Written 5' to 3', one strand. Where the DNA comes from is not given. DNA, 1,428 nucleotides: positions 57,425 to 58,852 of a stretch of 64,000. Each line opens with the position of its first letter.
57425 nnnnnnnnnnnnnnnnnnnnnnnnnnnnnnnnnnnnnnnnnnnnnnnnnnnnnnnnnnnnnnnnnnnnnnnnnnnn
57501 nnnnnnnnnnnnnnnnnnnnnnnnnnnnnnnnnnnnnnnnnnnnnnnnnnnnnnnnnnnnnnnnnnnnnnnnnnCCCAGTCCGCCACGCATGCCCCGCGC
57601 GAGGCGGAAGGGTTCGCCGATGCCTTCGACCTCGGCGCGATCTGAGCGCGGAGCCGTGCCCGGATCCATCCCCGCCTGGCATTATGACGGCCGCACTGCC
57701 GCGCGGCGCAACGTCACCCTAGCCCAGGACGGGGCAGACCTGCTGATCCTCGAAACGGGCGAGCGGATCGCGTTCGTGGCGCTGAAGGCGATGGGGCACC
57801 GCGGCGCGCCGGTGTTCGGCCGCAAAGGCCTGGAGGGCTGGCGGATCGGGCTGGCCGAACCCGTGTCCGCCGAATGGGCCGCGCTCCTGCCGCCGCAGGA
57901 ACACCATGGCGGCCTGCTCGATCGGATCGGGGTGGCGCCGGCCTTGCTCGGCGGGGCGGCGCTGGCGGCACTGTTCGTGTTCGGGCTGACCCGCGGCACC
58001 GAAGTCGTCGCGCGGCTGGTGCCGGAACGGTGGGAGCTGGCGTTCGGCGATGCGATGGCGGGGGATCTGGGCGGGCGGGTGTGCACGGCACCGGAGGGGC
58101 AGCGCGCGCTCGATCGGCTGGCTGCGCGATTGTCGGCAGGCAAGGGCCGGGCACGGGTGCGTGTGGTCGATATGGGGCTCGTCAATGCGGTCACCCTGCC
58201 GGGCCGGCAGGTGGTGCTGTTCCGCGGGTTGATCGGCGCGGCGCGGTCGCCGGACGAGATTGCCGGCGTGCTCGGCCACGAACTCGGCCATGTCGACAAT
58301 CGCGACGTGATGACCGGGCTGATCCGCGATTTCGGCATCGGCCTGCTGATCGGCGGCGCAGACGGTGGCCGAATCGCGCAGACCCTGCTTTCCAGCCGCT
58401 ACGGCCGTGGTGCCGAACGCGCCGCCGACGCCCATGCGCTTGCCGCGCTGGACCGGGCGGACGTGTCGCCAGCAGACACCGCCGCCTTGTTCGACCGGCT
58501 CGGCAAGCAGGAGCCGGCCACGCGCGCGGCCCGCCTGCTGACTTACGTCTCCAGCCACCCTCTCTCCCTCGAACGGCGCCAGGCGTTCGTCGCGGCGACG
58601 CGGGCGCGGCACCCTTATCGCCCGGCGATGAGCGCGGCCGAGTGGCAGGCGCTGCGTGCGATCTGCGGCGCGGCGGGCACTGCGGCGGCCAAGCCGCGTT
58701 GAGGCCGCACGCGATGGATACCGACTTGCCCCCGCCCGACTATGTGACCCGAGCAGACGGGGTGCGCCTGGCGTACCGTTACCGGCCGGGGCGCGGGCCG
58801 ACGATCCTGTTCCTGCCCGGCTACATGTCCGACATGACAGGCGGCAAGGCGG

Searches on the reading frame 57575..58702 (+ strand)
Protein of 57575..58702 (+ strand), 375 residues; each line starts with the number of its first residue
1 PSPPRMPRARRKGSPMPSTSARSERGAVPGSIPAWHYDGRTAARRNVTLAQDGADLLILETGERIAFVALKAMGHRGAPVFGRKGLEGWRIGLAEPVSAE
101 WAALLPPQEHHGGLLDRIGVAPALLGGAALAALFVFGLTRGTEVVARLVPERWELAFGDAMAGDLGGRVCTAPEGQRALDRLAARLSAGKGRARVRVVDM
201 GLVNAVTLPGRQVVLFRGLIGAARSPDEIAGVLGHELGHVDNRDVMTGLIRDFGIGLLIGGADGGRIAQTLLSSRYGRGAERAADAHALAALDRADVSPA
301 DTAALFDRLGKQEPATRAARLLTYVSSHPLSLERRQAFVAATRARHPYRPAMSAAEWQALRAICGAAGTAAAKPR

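Call 57: search_protein_families(library=pfam, proteins=[window:57575-58702:+], max_evalue=0.00001)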
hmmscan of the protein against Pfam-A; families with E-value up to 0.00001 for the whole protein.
window:57575-58702:+ (375 aa): 1 family
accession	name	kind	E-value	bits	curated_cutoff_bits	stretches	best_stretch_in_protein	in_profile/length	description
PF01435.24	Peptidase_M48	-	4.7e-20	72.6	20.3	1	176-337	8-181/186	Peptidase family M48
